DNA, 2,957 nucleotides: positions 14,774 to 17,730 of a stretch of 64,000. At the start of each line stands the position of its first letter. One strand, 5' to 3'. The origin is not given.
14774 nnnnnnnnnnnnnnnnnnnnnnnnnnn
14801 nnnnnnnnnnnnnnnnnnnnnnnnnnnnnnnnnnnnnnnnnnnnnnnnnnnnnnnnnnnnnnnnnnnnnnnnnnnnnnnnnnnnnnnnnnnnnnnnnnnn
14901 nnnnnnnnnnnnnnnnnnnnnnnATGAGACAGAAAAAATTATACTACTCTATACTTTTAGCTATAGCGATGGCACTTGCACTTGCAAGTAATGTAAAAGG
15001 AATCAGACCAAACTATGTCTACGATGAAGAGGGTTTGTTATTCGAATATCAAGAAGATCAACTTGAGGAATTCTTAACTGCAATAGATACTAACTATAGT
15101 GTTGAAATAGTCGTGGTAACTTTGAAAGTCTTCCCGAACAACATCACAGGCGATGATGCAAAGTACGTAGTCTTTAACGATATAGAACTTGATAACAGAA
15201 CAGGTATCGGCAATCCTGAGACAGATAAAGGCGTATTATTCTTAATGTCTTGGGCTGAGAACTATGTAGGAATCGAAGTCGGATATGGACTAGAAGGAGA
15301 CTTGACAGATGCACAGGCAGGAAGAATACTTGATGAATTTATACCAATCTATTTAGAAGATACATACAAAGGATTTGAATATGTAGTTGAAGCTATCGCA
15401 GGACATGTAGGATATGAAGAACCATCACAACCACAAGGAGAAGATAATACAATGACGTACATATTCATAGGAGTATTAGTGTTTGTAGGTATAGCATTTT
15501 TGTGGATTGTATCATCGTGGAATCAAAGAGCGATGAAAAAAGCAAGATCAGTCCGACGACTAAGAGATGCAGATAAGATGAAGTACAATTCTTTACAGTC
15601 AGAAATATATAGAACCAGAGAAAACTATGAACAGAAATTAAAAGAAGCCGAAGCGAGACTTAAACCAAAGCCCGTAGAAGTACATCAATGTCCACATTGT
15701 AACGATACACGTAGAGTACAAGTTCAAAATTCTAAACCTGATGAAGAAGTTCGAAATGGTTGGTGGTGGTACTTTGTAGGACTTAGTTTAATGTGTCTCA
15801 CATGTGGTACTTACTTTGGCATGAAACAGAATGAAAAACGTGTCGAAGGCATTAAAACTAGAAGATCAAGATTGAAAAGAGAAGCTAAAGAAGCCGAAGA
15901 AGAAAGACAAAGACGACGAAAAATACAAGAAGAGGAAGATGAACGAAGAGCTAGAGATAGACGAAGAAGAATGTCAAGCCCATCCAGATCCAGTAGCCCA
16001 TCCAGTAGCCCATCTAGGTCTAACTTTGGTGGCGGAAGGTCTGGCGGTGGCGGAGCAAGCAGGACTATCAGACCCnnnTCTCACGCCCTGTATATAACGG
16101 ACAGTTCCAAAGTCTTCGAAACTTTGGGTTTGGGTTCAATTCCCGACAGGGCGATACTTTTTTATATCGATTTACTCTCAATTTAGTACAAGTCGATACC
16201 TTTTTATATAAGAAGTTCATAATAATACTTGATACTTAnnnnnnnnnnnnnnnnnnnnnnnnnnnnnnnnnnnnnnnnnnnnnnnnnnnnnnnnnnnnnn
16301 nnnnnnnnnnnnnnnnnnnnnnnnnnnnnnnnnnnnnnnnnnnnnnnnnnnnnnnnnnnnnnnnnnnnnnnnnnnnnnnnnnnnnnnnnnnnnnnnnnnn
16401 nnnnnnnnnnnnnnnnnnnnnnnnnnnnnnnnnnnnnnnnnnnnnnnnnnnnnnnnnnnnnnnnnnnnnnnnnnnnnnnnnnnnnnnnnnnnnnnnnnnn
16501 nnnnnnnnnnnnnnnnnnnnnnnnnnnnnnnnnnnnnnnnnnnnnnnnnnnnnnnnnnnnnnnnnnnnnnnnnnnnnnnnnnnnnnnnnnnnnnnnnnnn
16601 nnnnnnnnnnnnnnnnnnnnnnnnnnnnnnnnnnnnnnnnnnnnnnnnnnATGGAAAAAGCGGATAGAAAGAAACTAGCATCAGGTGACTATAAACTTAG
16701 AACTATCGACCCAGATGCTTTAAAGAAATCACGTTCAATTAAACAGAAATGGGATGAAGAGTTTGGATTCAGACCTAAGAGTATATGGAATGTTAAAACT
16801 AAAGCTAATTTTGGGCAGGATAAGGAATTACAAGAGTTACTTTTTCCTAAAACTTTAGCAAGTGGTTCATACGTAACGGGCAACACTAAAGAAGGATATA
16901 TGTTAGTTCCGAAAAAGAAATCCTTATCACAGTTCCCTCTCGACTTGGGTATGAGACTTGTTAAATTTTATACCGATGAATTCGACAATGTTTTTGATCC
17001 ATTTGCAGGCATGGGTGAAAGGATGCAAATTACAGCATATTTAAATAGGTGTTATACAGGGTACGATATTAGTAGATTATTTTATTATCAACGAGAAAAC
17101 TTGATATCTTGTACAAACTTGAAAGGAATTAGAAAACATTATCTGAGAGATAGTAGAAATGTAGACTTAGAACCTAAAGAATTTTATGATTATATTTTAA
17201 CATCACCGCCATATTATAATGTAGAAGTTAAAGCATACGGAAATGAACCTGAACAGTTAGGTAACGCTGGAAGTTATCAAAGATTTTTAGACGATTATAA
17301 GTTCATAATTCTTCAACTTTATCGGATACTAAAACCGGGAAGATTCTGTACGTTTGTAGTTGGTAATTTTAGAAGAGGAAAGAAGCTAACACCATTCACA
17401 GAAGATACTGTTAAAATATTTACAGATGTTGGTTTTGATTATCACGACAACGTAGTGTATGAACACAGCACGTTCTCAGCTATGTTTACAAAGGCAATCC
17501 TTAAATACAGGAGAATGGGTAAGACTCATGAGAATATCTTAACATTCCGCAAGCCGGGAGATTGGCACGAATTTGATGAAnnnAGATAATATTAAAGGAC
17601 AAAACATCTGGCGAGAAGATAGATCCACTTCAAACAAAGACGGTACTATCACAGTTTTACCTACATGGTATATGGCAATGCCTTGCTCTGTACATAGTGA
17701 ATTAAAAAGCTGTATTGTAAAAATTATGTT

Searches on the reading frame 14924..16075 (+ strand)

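Call 97: search_protein_families(library=pfam, proteins=[window:14924-16075:+], max_evalue=0.01)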
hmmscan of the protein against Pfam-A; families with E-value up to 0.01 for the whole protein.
window:14924-16075:+ (384 aa): 5 families
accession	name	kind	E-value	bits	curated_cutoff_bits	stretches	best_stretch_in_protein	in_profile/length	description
PF04536.20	TPM_phosphatase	-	6.6e-21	75.1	22.1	1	32-159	1-123/125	TPM domain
PF25184.1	YxzE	-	0.00064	21.1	40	0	341-377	34-63/65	YxzE-like putative bacteriocin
PF05129.18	Zn_ribbon_Elf1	-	0.0047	17.4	29.8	0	237-303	6-61/79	Transcription elongation factor Elf1 like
PF16118.10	DUF4834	-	0.0056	18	27.8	0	282-347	14-80/99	Domain of unknown function (DUF4834)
PF10601.15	zf-LITAF-like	-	0.0077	16.8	23.8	0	255-294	7-40/70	LITAF-like zinc ribbon domain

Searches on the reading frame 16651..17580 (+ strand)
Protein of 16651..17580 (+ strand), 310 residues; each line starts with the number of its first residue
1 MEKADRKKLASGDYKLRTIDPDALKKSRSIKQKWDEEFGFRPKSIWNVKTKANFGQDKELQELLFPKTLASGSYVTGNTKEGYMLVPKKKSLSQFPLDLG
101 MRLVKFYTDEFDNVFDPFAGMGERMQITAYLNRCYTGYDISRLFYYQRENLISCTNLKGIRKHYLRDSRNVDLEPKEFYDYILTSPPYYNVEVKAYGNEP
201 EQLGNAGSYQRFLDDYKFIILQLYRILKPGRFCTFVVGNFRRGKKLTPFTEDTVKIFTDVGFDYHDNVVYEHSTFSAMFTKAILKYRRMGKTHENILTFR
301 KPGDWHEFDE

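Call 97: search_protein_families(library=pfam, proteins=[window:16651-17580:+], max_evalue=0.01)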
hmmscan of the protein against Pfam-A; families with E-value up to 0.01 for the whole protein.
window:16651-17580:+ (310 aa): 2 families
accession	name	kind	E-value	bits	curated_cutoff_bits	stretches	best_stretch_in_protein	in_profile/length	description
PF01555.25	N6_N4_Mtase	-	1.1e-17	65.1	26.7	2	25-144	119-215/221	DNA methylase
PF07669.17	Eco57I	-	0.0083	16.7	25.3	0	174-249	69-149/171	Eco57I restriction-modification methylase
